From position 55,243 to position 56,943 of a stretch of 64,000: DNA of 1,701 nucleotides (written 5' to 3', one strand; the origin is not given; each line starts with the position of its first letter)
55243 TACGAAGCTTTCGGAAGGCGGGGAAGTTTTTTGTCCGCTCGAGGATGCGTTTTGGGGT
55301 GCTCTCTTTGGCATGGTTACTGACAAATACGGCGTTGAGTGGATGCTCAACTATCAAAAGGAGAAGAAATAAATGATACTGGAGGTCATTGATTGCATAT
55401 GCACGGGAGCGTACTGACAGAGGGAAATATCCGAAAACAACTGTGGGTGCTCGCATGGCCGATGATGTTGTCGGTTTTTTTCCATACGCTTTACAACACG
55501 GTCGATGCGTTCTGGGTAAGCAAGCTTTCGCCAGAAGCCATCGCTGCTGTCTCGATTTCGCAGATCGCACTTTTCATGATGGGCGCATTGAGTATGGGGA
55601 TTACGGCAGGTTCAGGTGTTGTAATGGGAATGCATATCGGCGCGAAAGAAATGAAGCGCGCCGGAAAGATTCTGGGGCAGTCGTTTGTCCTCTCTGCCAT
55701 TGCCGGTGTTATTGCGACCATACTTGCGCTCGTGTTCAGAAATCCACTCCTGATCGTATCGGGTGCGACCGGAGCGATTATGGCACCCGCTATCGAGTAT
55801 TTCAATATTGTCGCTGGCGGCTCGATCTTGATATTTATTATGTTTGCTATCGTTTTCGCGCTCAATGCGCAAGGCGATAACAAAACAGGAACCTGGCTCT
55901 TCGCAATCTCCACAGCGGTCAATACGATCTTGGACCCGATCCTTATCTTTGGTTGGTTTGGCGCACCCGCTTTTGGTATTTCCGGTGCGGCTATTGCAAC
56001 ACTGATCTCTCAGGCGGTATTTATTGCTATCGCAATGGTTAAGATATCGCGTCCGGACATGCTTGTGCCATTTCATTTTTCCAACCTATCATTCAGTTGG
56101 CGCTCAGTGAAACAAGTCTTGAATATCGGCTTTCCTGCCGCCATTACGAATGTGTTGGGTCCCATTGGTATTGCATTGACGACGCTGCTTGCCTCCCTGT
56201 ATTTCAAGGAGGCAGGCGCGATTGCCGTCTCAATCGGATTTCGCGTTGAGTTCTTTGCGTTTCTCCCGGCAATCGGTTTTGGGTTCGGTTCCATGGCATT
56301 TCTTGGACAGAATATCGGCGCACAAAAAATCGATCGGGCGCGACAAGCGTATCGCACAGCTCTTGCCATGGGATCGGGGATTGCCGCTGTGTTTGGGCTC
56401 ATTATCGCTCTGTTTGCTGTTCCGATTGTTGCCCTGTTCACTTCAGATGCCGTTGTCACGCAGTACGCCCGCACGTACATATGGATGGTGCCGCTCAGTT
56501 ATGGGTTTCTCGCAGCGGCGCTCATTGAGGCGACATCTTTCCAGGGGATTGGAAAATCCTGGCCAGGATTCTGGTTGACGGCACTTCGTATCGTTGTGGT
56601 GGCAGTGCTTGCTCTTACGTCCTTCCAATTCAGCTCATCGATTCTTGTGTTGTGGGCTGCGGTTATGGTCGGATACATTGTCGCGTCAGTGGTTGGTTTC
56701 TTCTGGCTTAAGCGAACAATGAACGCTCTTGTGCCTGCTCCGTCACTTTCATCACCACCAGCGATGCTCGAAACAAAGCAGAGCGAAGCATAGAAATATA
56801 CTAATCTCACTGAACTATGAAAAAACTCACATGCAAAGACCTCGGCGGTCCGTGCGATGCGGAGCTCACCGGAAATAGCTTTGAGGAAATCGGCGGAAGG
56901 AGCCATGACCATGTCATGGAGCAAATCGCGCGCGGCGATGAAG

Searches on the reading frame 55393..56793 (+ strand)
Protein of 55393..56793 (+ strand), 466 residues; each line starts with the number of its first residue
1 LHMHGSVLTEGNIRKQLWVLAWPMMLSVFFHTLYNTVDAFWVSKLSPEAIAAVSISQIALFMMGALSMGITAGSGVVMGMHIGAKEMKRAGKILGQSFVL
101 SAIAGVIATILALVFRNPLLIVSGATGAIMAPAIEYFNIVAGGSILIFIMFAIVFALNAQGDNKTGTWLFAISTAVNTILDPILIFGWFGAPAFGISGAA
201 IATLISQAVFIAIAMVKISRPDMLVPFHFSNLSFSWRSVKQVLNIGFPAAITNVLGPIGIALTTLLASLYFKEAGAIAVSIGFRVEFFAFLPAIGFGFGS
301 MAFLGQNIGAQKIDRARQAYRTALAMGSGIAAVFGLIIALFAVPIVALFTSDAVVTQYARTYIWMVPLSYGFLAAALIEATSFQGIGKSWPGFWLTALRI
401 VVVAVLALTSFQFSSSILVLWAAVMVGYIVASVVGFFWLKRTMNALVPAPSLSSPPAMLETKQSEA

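Call 46: search_protein_families(library=pfam, proteins=[window:55393-56793:+], max_evalue=0.0001)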
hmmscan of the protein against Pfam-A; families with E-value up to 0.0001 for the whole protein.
window:55393-56793:+ (466 aa): 1 family
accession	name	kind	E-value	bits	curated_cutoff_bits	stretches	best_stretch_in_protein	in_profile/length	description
PF01554.23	MatE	-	2.3e-39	135.1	24.9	2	23-183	1-161/161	MatE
